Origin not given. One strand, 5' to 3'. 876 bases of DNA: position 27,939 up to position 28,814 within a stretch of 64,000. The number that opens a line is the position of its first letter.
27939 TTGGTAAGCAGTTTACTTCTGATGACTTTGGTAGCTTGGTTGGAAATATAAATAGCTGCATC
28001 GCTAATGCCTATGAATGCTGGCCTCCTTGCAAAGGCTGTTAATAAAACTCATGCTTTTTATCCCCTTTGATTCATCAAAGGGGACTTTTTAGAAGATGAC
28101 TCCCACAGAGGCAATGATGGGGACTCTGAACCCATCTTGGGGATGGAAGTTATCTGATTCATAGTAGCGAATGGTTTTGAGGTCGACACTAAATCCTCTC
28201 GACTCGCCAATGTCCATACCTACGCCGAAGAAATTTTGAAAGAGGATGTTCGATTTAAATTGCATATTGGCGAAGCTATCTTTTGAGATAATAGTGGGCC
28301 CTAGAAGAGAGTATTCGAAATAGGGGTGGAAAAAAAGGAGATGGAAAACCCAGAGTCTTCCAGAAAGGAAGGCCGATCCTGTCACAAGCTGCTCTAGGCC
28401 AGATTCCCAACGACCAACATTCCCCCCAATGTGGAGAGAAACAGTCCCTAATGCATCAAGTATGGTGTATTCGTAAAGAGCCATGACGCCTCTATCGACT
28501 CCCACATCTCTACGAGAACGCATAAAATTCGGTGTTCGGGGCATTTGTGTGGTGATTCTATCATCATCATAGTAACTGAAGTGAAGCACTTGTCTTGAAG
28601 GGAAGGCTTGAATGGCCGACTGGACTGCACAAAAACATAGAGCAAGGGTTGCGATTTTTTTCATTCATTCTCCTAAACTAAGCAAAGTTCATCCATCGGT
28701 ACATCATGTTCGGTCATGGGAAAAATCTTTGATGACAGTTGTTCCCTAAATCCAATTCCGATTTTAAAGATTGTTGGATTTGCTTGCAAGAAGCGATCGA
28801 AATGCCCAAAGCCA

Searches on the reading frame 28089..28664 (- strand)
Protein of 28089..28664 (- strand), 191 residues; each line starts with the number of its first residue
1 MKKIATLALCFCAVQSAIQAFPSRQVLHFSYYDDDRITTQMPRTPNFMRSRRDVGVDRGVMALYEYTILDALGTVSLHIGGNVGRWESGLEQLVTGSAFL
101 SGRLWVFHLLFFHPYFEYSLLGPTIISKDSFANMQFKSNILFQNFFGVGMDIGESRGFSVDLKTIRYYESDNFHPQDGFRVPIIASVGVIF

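Call 100: search_protein_families(library=pfam, proteins=[window:28089-28664:-], max_evalue=0.001)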
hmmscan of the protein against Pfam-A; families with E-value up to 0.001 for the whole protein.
window:28089-28664:- (191 aa): 1 family
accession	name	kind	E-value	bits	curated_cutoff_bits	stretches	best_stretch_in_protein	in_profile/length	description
PF09411.16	PagL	-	0.00013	22.6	23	1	72-162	23-109/136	Lipid A 3-O-deacylase (PagL)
